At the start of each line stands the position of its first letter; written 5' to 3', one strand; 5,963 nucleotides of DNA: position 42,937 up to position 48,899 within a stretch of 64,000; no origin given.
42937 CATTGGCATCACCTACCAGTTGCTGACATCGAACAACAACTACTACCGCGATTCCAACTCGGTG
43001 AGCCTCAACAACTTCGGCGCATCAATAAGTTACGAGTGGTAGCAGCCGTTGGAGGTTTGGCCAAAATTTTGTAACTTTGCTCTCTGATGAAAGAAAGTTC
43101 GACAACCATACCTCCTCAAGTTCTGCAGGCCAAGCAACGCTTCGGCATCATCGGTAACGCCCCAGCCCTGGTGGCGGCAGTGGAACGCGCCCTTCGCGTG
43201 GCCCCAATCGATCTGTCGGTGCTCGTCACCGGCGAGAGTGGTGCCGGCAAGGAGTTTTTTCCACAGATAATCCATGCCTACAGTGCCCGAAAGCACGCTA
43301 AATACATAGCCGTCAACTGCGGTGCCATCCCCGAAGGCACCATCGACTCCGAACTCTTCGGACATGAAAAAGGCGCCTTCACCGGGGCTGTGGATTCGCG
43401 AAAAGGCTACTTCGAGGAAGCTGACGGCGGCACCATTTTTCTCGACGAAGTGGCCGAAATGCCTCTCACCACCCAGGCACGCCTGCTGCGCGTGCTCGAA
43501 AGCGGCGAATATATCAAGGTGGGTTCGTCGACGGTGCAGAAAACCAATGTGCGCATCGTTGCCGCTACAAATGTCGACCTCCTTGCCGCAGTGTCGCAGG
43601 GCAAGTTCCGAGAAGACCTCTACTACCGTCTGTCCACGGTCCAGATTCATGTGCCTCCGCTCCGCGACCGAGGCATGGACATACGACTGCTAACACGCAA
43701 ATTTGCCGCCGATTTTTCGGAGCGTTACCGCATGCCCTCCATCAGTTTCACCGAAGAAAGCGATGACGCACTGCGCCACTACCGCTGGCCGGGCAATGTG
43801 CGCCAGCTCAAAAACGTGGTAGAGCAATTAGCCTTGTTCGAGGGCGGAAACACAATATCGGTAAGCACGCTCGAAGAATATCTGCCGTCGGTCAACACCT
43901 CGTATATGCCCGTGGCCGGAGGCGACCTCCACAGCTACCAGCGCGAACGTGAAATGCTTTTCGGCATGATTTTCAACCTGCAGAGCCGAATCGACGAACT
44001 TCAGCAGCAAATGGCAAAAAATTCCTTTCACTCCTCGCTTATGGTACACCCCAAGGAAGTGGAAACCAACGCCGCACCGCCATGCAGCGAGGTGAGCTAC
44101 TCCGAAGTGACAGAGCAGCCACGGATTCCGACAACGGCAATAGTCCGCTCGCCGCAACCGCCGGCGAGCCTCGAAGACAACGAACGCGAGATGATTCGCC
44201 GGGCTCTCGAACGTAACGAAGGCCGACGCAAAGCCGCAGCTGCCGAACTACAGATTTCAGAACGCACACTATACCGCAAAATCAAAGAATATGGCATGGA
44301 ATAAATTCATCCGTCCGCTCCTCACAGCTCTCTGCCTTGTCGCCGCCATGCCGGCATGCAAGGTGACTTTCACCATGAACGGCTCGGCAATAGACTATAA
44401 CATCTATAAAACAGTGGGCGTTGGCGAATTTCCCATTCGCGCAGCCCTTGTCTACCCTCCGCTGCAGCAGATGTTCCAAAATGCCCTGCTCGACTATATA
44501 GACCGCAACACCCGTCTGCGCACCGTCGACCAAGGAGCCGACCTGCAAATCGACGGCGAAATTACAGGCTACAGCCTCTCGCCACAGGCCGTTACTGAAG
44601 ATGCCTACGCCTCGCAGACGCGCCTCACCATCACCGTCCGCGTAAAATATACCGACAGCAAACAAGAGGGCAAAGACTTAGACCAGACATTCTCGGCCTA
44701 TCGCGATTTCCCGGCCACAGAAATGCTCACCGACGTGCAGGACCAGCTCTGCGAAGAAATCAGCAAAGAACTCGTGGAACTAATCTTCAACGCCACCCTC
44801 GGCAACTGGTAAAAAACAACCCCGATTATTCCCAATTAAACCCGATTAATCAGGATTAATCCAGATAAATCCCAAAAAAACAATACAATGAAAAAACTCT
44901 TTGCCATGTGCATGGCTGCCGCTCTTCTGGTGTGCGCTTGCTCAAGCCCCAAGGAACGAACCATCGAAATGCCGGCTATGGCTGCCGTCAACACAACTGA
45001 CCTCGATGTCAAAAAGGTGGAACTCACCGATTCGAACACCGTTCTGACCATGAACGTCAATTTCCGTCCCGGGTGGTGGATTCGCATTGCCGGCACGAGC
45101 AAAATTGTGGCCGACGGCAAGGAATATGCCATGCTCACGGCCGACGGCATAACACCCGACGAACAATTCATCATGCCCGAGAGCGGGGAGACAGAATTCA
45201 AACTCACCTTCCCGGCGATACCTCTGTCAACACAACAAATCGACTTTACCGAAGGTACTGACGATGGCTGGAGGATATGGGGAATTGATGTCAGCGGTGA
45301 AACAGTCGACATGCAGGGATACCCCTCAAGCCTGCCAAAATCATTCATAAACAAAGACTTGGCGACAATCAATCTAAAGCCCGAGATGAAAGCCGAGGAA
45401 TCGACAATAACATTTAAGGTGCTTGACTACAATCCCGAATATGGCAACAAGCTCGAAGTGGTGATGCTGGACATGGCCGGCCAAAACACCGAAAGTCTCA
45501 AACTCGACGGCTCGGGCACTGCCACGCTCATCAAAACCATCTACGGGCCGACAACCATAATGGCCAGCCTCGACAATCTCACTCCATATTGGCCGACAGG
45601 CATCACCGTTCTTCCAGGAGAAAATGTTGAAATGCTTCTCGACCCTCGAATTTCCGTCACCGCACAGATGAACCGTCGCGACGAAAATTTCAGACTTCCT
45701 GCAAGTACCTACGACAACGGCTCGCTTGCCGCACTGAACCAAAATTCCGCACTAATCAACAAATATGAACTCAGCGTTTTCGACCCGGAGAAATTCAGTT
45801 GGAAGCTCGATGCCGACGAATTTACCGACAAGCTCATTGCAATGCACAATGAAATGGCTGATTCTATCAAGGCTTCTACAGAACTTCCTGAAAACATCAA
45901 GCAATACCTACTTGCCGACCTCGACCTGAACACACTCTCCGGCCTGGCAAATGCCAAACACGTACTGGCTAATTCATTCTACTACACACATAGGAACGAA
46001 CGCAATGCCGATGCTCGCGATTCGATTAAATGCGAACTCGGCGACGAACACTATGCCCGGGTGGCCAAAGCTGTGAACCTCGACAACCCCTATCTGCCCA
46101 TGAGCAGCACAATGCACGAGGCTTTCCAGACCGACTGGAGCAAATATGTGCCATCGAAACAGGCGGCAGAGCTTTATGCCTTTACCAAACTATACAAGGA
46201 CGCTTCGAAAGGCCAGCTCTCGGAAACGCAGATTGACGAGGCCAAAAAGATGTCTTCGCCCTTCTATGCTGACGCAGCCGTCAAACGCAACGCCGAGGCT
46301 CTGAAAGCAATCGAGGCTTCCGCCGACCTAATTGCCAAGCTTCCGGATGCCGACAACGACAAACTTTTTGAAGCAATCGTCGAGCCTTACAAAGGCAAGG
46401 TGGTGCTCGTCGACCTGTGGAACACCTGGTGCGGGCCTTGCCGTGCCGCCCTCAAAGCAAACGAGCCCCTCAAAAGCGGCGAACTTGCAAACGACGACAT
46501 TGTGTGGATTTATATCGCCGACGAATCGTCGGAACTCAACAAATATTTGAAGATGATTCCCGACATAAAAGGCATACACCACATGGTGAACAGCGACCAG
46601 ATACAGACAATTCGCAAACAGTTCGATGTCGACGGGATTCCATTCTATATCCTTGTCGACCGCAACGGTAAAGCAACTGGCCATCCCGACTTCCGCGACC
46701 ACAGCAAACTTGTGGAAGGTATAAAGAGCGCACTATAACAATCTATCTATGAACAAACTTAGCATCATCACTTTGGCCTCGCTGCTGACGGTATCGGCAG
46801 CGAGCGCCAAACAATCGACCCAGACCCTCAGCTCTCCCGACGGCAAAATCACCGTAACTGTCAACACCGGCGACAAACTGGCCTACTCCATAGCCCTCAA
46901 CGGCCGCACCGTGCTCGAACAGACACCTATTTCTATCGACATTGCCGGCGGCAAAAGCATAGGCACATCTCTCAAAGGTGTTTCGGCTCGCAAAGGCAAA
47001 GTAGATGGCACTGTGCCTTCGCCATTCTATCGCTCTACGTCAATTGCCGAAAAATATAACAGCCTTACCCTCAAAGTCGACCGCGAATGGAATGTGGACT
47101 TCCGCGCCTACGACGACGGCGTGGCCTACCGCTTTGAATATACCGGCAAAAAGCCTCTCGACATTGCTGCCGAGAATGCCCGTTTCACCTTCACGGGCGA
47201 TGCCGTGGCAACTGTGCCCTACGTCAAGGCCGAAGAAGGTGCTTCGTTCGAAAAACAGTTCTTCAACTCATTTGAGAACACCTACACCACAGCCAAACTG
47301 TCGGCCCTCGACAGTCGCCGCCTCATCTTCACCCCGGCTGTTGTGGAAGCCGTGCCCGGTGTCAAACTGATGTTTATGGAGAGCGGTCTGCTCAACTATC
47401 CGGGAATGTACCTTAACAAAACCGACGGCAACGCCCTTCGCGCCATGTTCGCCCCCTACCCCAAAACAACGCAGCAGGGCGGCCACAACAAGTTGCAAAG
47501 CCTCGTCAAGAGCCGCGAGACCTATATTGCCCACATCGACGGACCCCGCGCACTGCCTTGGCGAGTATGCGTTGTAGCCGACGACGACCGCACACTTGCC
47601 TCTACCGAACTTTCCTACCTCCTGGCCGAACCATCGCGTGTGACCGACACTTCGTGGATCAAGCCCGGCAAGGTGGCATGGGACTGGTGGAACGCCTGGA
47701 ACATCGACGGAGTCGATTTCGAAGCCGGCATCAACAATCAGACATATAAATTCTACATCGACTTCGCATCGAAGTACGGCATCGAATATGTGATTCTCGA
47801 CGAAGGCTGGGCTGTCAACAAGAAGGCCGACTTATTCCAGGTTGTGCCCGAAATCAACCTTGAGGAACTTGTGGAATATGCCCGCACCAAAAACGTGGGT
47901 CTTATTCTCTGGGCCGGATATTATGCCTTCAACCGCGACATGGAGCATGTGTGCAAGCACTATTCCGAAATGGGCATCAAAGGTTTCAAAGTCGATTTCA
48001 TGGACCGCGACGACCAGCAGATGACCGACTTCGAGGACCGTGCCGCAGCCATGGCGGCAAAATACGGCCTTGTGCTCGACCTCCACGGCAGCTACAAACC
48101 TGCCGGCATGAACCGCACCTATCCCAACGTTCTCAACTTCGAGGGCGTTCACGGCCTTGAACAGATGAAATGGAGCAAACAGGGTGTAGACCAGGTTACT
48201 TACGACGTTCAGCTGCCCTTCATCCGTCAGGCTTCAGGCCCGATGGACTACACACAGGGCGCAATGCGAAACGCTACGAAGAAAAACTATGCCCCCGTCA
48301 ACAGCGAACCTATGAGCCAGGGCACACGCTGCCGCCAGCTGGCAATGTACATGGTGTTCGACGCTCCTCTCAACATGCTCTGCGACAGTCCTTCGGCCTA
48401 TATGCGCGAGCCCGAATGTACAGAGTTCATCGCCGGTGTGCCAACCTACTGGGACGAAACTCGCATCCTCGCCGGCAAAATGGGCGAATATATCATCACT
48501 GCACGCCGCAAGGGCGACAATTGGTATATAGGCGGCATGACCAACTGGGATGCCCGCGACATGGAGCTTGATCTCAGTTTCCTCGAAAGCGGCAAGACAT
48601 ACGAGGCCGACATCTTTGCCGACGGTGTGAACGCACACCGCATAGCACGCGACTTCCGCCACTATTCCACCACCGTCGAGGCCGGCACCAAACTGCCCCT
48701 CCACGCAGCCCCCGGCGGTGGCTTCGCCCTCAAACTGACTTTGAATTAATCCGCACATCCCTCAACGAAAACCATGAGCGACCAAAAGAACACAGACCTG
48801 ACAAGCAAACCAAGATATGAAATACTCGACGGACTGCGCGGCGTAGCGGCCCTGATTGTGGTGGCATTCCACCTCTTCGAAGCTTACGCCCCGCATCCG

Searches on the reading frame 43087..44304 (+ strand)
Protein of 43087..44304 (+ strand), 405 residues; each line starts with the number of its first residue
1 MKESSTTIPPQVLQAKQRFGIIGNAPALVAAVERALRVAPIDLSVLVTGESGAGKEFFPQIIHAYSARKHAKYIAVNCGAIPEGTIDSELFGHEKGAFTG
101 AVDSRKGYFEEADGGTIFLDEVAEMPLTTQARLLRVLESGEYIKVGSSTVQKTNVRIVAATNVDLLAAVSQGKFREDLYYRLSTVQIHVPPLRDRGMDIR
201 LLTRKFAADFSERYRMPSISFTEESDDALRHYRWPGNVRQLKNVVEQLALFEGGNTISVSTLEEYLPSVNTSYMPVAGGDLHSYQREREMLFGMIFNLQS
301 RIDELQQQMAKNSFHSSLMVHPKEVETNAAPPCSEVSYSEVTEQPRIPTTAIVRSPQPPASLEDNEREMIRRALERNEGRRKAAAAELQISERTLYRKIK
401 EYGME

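Call 18: search_protein_families(library=pfam, proteins=[window:43087-44304:+], max_evalue=0.001)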
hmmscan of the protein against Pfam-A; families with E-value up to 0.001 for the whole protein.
window:43087-44304:+ (405 aa): 8 families
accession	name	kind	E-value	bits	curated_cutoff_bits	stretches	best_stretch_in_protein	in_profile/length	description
PF00158.32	Sigma54_activat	-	2e-66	223.3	20.2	1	21-188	1-168/168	Sigma-54 interaction domain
PF25601.1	AAA_lid_14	-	5.2e-20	71.5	27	1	193-268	1-76/87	AAA+ ATPase lid domain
PF14532.12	Sigma54_activ_2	-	2.4e-19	70.4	25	1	23-192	2-138/138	Sigma-54 interaction domain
PF02954.25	HTH_8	-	8.1e-14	51.5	22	1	361-402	1-42/42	Bacterial regulatory protein, Fis family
PF07728.20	AAA_5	-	0.00015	22.2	22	1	45-163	2-123/139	AAA domain (dynein-related subfamily)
PF13518.12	HTH_28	-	0.00024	21.5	25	1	368-402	4-36/52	Helix-turn-helix domain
PF07724.20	AAA_2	-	0.00034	21.1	27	1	44-171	5-133/166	AAA domain (Cdc48 subfamily)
PF18024.7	HTH_50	-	0.00076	19.6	27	0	362-404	8-49/50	Helix-turn-helix domain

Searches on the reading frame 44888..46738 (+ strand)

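Call 18: search_protein_families(library=pfam, proteins=[window:44888-46738:+], max_evalue=0.001)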
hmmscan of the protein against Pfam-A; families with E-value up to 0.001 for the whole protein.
window:44888-46738:+ (616 aa): 4 families
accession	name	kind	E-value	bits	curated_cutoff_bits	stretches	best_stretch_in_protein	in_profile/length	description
PF13905.12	Thioredoxin_8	-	4.9e-11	43.3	27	1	503-595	1-93/94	Thioredoxin-like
PF08534.16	Redoxin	-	4.8e-10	39.8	26.6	1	499-595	25-127/148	Redoxin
PF00085.26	Thioredoxin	-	6.2e-07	29.8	23.5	1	490-520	6-35/103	Thioredoxin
PF00578.27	AhpC-TSA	-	0.00043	20.7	26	0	499-595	21-120/124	AhpC/TSA family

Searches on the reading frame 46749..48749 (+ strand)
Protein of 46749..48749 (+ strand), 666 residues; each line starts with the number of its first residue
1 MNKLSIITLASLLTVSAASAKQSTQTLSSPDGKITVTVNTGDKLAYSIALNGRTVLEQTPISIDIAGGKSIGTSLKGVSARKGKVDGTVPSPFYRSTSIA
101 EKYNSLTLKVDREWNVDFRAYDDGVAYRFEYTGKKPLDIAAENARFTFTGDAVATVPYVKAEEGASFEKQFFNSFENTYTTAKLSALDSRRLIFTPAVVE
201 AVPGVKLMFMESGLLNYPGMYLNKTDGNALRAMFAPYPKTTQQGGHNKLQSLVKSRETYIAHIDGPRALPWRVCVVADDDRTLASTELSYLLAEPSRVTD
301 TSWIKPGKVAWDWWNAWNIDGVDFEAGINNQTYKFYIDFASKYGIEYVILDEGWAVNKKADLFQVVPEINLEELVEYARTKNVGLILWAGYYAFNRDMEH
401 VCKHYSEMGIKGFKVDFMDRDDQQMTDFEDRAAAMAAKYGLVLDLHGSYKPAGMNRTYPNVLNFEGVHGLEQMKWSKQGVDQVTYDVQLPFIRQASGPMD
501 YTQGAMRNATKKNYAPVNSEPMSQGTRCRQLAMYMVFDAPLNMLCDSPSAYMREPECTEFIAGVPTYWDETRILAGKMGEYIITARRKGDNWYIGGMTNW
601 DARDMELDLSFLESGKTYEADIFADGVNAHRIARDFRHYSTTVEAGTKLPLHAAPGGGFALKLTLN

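Call 18: search_protein_families(library=pfam, proteins=[window:46749-48749:+], max_evalue=0.001)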
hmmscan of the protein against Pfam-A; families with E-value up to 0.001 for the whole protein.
window:46749-48749:+ (666 aa): 3 families
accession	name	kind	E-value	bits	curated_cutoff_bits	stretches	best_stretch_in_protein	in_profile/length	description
PF10566.15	Glyco_hydro_97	-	6e-101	337.9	32.5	1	300-565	1-275/275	Glycoside hydrolase 97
PF14508.12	GH97_N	-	2.3e-50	171.7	25.3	1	27-295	1-229/229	Glycosyl-hydrolase 97 N-terminal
PF14509.12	GH97_C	-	1.3e-34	118.7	25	1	568-663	2-96/97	Glycosyl-hydrolase 97 C-terminal, oligomerisation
